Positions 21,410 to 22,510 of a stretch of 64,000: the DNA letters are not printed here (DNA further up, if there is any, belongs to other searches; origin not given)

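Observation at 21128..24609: Fur-family regulon module: operator, COG0523 GTPase, CooC/ParA-like ATPase, unknown Cys-rich protein and autoregulated fur-like gene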

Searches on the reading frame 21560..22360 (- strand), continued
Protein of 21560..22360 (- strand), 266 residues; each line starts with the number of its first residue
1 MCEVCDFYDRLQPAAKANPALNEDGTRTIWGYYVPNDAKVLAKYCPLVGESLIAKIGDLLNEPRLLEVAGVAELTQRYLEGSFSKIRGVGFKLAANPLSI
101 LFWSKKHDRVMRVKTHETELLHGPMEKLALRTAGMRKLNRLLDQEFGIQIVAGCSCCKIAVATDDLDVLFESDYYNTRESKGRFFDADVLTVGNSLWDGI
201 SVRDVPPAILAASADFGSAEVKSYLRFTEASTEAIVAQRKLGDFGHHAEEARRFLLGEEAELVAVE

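Call 41: find_encoding_contigs(protein=P0051, flank=6000, max_places=2)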
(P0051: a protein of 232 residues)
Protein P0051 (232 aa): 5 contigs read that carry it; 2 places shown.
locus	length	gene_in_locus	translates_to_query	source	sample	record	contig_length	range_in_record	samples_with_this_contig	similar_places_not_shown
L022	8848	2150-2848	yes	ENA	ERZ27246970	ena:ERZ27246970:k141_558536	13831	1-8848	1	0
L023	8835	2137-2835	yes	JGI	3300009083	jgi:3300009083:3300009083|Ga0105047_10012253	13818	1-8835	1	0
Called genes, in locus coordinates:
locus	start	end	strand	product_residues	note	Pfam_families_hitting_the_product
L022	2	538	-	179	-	?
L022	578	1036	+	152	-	-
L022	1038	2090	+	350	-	PF13738:Pyr_redox_3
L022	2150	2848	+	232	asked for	-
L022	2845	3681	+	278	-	PF01656:CbiA (weak)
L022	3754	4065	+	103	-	-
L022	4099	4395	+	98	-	-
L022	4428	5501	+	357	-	PF25917:BSH_RND (weak), PF25989:YknX_C (weak)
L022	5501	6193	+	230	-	PF02463:SMC_N (faint), PF00005:ABC_tran, PF13304:AAA_21 (faint)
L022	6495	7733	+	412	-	PF12704:MacB_PCD, PF02687:FtsX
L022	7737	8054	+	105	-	-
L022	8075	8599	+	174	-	-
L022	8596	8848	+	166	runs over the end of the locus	-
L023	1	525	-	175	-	?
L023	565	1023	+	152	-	-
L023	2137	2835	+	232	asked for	-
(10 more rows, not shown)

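Call 45: find_related_loci(query=A1, collection=metagenome_contigs, flank=6000)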
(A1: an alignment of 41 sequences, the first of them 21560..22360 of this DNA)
Query A1 (266 aa) in metagenome_contigs; peptide patterns used: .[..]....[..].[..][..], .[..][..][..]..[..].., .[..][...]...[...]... (x = any residue, [..] = any of these).
188 stretches matched a pattern; 23 encode a relative of the query (tblastn E <= 1e-3); 23 distinct loci.
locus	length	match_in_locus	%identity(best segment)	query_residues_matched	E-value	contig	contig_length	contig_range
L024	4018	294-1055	58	1-255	3e-99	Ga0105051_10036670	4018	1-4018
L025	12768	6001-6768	57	1-258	7e-96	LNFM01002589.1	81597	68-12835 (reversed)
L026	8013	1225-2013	54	1-264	7e-92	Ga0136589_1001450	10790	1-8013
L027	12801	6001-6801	53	1-266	6e-92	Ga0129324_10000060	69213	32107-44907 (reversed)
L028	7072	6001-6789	54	1-264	7e-92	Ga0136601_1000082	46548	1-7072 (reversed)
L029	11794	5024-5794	53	1-257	3e-89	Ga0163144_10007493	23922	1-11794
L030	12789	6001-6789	55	1-264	6e-84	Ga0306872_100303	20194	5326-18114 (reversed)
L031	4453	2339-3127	53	1-264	3e-82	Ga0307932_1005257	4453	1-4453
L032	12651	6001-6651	53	11-227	3e-76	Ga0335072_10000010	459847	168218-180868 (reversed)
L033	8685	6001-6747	48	10-259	9e-73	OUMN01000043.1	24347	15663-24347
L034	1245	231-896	50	10-231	3e-77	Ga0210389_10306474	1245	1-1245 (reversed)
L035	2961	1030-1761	40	11-257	2e-55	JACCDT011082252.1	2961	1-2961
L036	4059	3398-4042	44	11-227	6e-55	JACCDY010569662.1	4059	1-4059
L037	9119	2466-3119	42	16-235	4e-54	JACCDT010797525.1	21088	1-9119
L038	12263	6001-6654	42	16-235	4e-54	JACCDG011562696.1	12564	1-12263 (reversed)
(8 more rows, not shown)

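Call 50: fold_search(model_id=the predicted structure, library=viral)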
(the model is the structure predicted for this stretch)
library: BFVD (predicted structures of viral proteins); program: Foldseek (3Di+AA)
matches with E <= 10: 235; with E <= 0.001: 0
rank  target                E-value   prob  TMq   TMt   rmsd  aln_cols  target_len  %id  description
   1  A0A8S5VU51            1.5e-01  0.04  0.11  0.12  19.8       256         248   10  Uncharacterized protein [Ackermannviridae sp.]
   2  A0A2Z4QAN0            7.4e-01  0.05  0.15  0.15  22.6       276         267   10  Uncharacterized protein [Gordonia phage Trine]
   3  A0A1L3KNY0            7.4e-01  0.05  0.11  0.04  16.4       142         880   12  (no name in the UniProt tables at hand)
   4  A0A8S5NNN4            7.4e-01  0.04  0.14  0.17  15.7       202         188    9  Replisome organizer [Myoviridae sp. ctSGm32]
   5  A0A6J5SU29            8.3e-01  0.15  0.15  0.28   8.4        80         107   12  Uncharacterized protein [uncultured Caudovirales phage]
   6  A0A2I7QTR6            1.1e+00  0.04  0.17  0.19  30.6       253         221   10  (no name in the UniProt tables at hand)
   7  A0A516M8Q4            1.2e+00  0.01  0.10  0.09  16.7       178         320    7  (no name in the UniProt tables at hand)
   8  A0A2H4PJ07            1.3e+00  0.08  0.13  0.23   9.0        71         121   20  Uncharacterized protein [Corynebacterium phage phi674]
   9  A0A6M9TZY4            1.3e+00  0.03  0.19  0.15  18.0       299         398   10  Putative ORF2 [Drosophila-associated filamentous virus]
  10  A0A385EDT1            1.4e+00  0.02  0.10  0.16  16.7       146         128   14  Uncharacterized protein [Caulobacter phage CcrSC]
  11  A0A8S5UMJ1            1.5e+00  0.06  0.09  0.23  10.8        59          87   19  Uncharacterized protein [Myoviridae sp. ctCo31]
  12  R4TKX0                1.5e+00  0.05  0.19  0.24  13.9       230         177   13  Uncharacterized protein [Haloarcula hispanica tailed virus 1]
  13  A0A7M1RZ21            1.7e+00  0.04  0.19  0.09  13.4       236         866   10  Uncharacterized protein [uncultured phage cr11_1]
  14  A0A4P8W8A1            1.8e+00  0.02  0.11  0.07  19.4       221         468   11  (no name in the UniProt tables at hand)
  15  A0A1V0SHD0            1.8e+00  0.02  0.13  0.09  23.4       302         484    9  Uncharacterized protein [Hokovirus HKV1]
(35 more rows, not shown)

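Call 53: search_protein_families(library=pfam, proteins=[L022:578-1036:+, L022:3754-4065:+, L022:4099-4395:+, L004:6085-6933:-, L025:4063-4932:-, L024:1189-2550:-, L011:7646-7969:+, L010:8822-9202:+, window:21560-22360:-], max_evalue=10)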
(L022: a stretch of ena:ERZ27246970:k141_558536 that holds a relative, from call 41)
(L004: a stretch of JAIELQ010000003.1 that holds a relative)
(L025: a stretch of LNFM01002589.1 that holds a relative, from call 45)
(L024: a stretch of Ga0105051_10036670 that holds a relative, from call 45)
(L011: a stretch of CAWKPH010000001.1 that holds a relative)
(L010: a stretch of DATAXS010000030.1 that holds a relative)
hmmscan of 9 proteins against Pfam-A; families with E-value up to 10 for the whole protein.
L022:578-1036:+ (152 aa): 1 family
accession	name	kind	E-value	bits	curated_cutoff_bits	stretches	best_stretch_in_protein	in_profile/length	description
PF22769.1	DCD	-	0.054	14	27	1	13-79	22-93/153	dCTP deaminase-like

L022:3754-4065:+ (103 aa): 0 families

L022:4099-4395:+ (98 aa): 0 families

L004:6085-6933:- (282 aa): 1 family
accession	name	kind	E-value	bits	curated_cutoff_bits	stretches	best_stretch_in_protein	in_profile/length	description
PF02535.28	Zip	-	1.1e-25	91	35.1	2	113-249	181-323/323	ZIP Zinc transporter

L025:4063-4932:- (289 aa): 2 families
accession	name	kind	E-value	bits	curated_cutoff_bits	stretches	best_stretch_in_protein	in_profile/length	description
PF02535.28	Zip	-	3.5e-26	92.6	35.1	2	113-249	181-323/323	ZIP Zinc transporter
PF19650.4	DUF6153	-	0.87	10.8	27.7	1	235-286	1-55/116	Family of unknown function (DUF6153)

L024:1189-2550:- (453 aa): 23 families
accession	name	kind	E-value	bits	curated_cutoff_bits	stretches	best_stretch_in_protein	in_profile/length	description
PF02492.25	cobW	-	2.5e-59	200.3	20.7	1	10-184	1-177/180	CobW/HypB/UreG, nucleotide-binding domain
PF07683.19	CobW_C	-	7.8e-22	77.4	22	1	358-451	1-93/94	Cobalamin synthesis protein cobW C-terminal domain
PF00009.33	GTP_EFTU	-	0.00076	19.5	26.5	1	11-179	5-150/188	Elongation factor Tu GTP binding domain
PF03193.22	RsgA_GTPase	-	0.0017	18.6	30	2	10-33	107-130/174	RsgA GTPase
PF13401.12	AAA_22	-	0.0043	17.8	27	1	11-38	7-36/130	AAA domain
PF13555.12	AAA_29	-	0.018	15.2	27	1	11-34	24-50/61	P-loop containing region of AAA domain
PF01637.24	ATPase_2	-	0.031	14.5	33.2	1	10-41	21-52/225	ATPase domain predominantly from Archaea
PF01443.25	Viral_helicase1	-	0.034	14.4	21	1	12-32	1-21/228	Viral superfamily 1 RNA helicase core domain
PF02421.24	FeoB_N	-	0.038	14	27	1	123-178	78-132/156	Ferrous iron transport protein B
PF03205.20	MobB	-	0.056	13.8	26.6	1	13-52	3-44/133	Molybdopterin guanine dinucleotide synthesis protein B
PF25199.1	nSTAND_NTPase5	-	0.063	13.5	34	1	8-34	40-66/145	Novel STAND NTPase 5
PF01926.29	MMR_HSR1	-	0.086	13.4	21.9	1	13-32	3-22/113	50S ribosome-binding GTPase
PF13521.12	AAA_28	-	0.091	13.4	27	1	13-58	3-44/164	AAA domain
PF13238.12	AAA_18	-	0.12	13.3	29.4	1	13-47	2-30/128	AAA domain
PF13191.12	AAA_16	-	0.13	13.2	32.6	1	10-48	25-63/167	AAA ATPase domain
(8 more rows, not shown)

L011:7646-7969:+ (107 aa): 0 families

L010:8822-9202:+ (126 aa): 1 family
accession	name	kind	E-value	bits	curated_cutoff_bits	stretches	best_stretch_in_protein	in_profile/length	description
PF07098.16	DUF1360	-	0.049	14.1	21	1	38-75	52-92/102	Protein of unknown function (DUF1360)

window:21560-22360:- (266 aa): 0 families

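Call 62: find_homologous_proteins(query=A4, max_evalue=0.01)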
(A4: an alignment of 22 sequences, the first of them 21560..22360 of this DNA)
Query A4 (22 sequences) (266 aa, profile of the alignment): 44 proteins with E <= 0.01 among 8000 candidates.
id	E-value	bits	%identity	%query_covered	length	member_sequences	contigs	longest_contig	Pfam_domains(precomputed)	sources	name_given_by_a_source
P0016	2.4e-111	389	53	100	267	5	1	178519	-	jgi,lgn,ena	-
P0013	8.3e-110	384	56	97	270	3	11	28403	-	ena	-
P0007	2.1e-108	379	56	100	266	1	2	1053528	-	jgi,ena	-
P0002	2.3e-108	379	58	100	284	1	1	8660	-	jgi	jgi:hypothetical protein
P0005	5.9e-108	378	56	100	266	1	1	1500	-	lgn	-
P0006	1.2e-107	377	56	99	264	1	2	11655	-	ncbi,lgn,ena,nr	ncbi:MAG: hypothetical protein KC736_01310 [Candidatus Moranbacteria bacterium]|nr:hypothetical prot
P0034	2.6e-107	376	51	99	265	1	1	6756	-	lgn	-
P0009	5.5e-107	375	57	97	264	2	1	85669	-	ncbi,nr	ncbi:hypothetical protein K2P47_00830 [Patescibacteria group bacterium]|nr:hypothetical protein [Pat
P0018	1.3e-106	374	55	97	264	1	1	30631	-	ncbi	-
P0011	2.3e-106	373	55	100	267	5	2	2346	-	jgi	jgi:hypothetical protein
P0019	3.3e-106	372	53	98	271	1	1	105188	-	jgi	jgi:hypothetical protein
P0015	5.6e-106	372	54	100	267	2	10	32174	-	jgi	jgi:hypothetical protein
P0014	1.2e-105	370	55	99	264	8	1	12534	-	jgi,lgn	-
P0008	3.0e-104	366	56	98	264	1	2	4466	-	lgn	-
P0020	4.2e-104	365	53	100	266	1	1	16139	-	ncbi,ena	-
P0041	2.3e-90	320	44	81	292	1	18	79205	-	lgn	-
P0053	3.0e-50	189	22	61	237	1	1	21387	-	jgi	jgi:hypothetical protein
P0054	3.4e-39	153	23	53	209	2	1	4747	-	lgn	-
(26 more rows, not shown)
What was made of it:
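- On Any known protein family or fold, for the 266-aa protein: Iterated search: nothing new (call 62).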

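Call 63: find_encoding_contigs(protein=P0053, flank=6000, max_places=2)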
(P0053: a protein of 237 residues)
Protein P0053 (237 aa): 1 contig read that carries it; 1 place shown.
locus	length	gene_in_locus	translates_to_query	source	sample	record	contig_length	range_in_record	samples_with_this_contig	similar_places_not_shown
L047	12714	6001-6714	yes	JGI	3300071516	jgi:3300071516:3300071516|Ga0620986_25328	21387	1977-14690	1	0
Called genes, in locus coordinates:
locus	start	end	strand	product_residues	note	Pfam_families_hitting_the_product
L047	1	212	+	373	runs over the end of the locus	PF16661:Lactamase_B_6 (weak), PF10996:Beta-Casp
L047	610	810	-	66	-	PF01632:Ribosomal_L35p (weak)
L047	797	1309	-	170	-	PF05198:IF3_N, PF00707:IF3_C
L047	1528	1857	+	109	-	-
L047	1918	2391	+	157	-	PF05618:RimB-like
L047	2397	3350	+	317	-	PF18030:Rimk_N, PF14397:ATPgrasp_ST (faint), PF02655:ATP-grasp_3, PF08443:RimK, PF02955:GSH-S_ATP, PF07478:Dala_Dala_lig_C (faint)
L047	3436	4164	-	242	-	PF00730:HhH-GPD, PF00633:HHH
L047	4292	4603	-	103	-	PF07883:Cupin_2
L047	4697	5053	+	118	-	PF01475:FUR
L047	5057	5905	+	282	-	PF01656:CbiA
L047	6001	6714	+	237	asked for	-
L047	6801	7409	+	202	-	PF09997:DUF2238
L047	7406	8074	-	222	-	PF00483:NTP_transferase, PF12804:NTP_transf_3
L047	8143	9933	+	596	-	PF08439:Peptidase_M3_N, PF01432:Peptidase_M3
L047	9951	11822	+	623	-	-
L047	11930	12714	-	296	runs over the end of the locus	PF17773:UPF0176_N, PF00581:Rhodanese, PF12368:Rhodanese_C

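Call 64: find_encoding_contigs(protein=P0054, flank=4000, max_places=2)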
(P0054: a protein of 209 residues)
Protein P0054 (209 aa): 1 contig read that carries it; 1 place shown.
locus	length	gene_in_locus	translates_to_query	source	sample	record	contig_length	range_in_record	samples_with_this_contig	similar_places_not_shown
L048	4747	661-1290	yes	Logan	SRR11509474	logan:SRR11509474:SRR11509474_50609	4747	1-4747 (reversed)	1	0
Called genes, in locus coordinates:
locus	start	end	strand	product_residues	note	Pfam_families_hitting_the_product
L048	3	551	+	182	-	?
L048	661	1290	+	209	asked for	-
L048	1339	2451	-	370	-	PF07907:YibE_F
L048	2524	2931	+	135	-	PF08570:DUF1761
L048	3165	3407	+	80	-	PF02643:DUF192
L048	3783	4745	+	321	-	?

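Call 86: list_cluster_members(proteins=[window:21560-22360:-, P0058, window:23316-24509:-, window:21128-21487:-])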
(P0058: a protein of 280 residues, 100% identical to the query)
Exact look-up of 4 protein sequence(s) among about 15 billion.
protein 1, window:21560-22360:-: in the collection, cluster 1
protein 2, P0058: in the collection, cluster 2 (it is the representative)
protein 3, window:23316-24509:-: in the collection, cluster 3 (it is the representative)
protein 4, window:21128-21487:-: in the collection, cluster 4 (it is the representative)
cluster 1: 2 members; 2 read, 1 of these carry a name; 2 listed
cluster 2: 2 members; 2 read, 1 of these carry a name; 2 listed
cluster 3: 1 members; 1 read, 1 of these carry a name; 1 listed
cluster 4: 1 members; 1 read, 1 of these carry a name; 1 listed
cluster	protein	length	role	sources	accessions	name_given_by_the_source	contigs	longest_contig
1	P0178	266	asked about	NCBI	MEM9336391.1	MAG: hypothetical protein AAGA35_00865 [Patescibacteria group bacterium]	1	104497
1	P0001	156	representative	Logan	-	-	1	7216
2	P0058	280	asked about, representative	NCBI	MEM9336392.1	MAG: AAA family ATPase [Patescibacteria group bacterium]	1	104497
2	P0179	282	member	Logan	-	-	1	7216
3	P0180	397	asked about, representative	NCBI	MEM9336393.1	MAG: zinc metallochaperone GTPase ZigA [Patescibacteria group bacterium]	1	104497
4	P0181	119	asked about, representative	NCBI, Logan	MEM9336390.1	MAG: transcriptional repressor [Patescibacteria group bacterium]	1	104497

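Call 91: search_protein_families(library=padloc, proteins=[window:21560-22360:-, L011:7646-7969:+, L010:8822-9202:+], max_evalue=0.01)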
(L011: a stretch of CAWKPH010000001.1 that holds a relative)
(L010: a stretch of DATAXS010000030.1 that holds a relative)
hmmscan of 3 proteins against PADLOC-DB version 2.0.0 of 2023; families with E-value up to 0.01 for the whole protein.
window:21560-22360:- (266 aa): 0 families

L011:7646-7969:+ (107 aa): 0 families

L010:8822-9202:+ (126 aa): 0 families
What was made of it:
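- Tried and rejected: Anti-phage defence membership: none found with PADLOC (call 91).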
